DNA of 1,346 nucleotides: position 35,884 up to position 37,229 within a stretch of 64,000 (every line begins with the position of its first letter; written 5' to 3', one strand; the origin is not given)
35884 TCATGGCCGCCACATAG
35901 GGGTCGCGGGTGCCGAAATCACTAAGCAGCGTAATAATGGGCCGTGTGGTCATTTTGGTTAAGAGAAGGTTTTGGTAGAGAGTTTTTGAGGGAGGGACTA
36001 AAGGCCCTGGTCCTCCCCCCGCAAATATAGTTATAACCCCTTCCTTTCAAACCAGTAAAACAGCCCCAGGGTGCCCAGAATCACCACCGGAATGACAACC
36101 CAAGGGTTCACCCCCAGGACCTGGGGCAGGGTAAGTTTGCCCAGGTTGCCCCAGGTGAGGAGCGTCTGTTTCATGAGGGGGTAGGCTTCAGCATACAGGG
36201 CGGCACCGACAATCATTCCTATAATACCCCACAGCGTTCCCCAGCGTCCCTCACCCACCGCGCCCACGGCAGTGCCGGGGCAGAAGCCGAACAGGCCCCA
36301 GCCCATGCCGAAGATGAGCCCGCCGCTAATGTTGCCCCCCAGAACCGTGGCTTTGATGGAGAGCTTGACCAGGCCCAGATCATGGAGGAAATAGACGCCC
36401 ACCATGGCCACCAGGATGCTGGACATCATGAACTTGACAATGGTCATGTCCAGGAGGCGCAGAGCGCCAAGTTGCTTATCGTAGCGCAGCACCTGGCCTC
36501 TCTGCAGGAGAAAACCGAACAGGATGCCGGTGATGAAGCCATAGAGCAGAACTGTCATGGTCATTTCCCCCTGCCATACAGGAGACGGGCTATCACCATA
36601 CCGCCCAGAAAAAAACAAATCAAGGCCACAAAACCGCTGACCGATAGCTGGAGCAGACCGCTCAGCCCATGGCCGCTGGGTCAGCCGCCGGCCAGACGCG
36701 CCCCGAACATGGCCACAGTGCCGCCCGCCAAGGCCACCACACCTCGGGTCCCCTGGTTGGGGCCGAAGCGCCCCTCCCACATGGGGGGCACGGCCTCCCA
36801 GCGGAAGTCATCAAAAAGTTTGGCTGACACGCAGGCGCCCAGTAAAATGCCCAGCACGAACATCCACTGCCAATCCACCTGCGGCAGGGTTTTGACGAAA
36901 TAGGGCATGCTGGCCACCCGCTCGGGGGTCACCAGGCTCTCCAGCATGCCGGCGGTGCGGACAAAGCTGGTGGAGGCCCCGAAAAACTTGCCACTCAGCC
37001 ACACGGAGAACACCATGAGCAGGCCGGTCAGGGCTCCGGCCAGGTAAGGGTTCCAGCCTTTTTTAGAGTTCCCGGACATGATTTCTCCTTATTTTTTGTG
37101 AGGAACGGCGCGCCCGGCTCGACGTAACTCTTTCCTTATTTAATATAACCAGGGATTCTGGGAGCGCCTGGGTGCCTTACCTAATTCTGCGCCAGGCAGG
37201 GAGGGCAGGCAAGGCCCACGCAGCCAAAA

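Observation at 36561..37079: In-frame UGA at the conserved Cys of a YeeE/YedE half-transporter, with an fdhF-like SECIS hairpin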

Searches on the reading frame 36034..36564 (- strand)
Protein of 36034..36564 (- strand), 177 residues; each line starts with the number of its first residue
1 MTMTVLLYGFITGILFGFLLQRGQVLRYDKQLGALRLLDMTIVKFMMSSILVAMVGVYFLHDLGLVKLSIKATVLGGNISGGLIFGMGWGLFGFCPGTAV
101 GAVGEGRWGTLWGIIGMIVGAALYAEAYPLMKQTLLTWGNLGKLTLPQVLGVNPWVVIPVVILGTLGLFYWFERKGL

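Call 5: search_protein_families(library=pfam, proteins=[window:36034-36564:-], max_evalue=0.01)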
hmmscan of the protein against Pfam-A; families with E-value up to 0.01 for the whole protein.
seq(177 aa): 2 families
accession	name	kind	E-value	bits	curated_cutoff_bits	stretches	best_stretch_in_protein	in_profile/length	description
PF04143.19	Sulf_transp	-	2.3e-15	57.4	27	1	39-170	18-149/310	Sulphur transport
PF20398.3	DUF6691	-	1.2e-06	29.3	27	1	6-125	3-131/142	Family of unknown function (DUF6691)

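Call 6: search_protein_families(library=ncbifam, proteins=[window:36034-36564:-], max_evalue=0.01)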
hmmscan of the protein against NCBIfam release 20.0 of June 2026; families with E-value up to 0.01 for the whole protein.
seq(177 aa): 4 families
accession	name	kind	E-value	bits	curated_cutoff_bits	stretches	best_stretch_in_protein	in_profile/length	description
NF052577.1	ThSTportTsuASprch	equivalog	9.6e-13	48.2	400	1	7-175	3-182/330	thiosulfate transporter TsuA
NF041049.1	thio_trans_TsuA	exception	8.3e-08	31.7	645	1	5-167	3-165/348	thiosulfate utilization transporter TsuA/YeeE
NF033796.1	selen_YedE_FdhT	exception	1.6e-06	27.6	350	1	4-170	214-376/387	selenium metabolism membrane protein YedE/FdhT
TIGR04112.1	seleno_YedE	equivalog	0.00021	20.6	200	1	5-124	184-305/337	YedE family putative selenium transporter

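Call 34: search_solved_structures(query=window:36034-36564:-, max_evalue=1, show_alignments=2)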
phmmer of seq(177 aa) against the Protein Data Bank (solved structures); distinct sequences matched with E-value up to 1: 4.
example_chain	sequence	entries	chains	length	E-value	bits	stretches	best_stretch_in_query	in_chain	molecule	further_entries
6leo_A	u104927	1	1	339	1.1e-06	32.1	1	8-171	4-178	Sulf_transp domain-containing protein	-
8j4c_B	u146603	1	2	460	2.7e-06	30.8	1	8-170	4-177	Spirochaeta thermophila YeeE(TsuA)-YeeD(TsuB),UPF0033 domain-containing protein, SirA-like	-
8k1r_B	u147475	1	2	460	2.7e-06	30.8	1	8-170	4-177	Spirochaeta thermophila YeeE(TsuA)-YeeD(TsuB),UPF0033 domain-containing protein, SirA-like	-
6lep_A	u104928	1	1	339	2.2e-05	27.9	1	8-171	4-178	Sulf_transp domain-containing protein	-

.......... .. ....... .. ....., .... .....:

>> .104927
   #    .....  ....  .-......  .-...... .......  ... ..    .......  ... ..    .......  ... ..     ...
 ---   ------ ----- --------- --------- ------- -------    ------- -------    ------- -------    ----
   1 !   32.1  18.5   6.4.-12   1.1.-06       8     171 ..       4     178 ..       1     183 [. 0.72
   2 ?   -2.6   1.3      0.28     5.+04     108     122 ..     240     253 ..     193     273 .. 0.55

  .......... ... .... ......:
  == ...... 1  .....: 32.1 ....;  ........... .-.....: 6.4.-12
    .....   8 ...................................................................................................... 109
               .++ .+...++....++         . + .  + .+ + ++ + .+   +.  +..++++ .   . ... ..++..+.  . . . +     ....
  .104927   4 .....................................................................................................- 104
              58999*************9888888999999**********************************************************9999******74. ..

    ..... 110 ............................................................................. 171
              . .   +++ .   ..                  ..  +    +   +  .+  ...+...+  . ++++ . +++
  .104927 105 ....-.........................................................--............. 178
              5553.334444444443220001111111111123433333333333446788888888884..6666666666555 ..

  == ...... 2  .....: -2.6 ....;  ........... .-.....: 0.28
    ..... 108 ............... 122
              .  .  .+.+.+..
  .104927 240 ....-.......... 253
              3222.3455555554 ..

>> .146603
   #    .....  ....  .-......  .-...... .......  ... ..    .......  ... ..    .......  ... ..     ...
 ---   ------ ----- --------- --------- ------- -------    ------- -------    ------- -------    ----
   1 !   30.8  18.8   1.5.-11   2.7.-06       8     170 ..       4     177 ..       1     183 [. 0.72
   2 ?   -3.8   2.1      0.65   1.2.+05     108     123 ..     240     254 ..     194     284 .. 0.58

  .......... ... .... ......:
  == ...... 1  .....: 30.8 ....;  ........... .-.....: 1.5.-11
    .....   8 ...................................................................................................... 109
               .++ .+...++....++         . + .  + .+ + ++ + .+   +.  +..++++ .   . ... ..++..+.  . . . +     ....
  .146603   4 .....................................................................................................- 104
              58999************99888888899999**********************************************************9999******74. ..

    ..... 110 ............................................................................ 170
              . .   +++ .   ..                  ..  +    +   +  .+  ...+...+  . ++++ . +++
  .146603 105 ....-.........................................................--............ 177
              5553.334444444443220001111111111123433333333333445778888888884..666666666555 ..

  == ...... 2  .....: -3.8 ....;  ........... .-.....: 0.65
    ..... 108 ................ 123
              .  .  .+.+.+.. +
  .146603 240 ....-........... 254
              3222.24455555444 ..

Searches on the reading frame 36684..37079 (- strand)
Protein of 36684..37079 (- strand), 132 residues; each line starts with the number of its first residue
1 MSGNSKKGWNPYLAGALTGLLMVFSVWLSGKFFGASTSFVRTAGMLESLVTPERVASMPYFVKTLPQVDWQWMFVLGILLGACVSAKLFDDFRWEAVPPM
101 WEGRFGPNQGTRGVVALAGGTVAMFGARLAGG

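Call 12: find_related_loci(query=window:36684-37079:-, collection=genome_contigs, flank=3000)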
Query seq(132 aa) (132 aa) in genome_contigs; peptide patterns used: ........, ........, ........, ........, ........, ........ (x = any residue, [..] = any of these).
180 stretches matched a pattern; 16 encode a relative of the query (tblastn E <= 1e-3); 16 distinct loci.
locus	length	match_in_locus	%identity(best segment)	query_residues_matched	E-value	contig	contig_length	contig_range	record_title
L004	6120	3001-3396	77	1-132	5e-65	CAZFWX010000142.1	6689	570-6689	MAG TPA_asm: uncultured Desulfobacterales bacterium isolate binchicken_co107_460 genome assembly, contig: NODE_24066_len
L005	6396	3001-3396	75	1-132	7e-65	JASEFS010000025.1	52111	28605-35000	MAG: Deltaproteobacteria bacterium isolate Yes49-14 NODE_285_length_52111_cov_7.263639, whole genome shotgun sequence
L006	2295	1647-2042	71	1-132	5e-61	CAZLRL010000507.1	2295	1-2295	MAG TPA_asm: uncultured Desulfobacterales bacterium isolate SRP141376_co1_66 genome assembly, contig: NODE_68631_length_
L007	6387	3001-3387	60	4-132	3e-52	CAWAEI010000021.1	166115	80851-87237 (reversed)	MAG: uncultured delta proteobacterium isolate MFD00905.bin.1.58 genome assembly, contig: contig_47185, whole genome shot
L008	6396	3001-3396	61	2-132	6e-51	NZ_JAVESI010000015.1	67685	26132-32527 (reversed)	MAG: Trichloromonas sp. isolate BF1_5 scaffold_688_c1_biofilm_2017, whole genome shotgun sequence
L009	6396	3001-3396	61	1-132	1e-49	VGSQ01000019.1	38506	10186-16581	MAG: Deltaproteobacteria bacterium isolate K_DeepCast_250m_m2_102 K_DeepCast_250m_m2_102_Ga0194125_10001581, whole genom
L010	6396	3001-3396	58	1-132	3e-47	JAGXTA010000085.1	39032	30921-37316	MAG: Deltaproteobacteria bacterium isolate CROMO_BS_46_3 c_000000425254, whole genome shotgun sequence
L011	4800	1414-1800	57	4-132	3e-47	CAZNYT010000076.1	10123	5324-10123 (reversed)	MAG TPA_asm: uncultured Desulfovibrionales bacterium isolate binchicken_co32_395 genome assembly, contig: NODE_11558_len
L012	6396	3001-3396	60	1-132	3e-47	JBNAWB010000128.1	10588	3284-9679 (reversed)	MAG: Thermodesulfobacteriota bacterium isolate Kamch4342-D-MF-053 bin28.fa-128, whole genome shotgun sequence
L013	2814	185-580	57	3-132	4e-47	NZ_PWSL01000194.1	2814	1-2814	MAG: Desulfonatronospira sp. isolate CSSed11_143 CS-Sed11-C98681, whole genome shotgun sequence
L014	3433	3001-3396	56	1-132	3e-45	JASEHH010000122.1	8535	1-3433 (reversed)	MAG: Thermodesulfobacteriota bacterium isolate Yes70-18 NODE_3728_length_8535_cov_53.332075, whole genome shotgun sequen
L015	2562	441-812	56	9-132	5e-45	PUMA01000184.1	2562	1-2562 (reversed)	MAG: Desulfonatronospira sp. isolate B1Sed10_27m B1-Sed10-C71588, whole genome shotgun sequence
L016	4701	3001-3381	53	6-132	3e-44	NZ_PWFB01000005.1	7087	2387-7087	MAG: Desulfonatronospira sp. isolate T1Sed10_59 T1-Sed10-C13426, whole genome shotgun sequence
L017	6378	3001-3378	63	8-132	7e-44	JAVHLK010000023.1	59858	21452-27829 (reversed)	MAG: Desulfomonilaceae bacterium isolate Ess09-10 NODE_23_length_59858_cov_8.836630, whole genome shotgun sequence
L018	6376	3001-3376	60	8-132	4e-40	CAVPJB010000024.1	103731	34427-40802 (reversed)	MAG: uncultured delta proteobacterium isolate MFD00032.bin.2.1 genome assembly, contig: contig_55191, whole genome shotg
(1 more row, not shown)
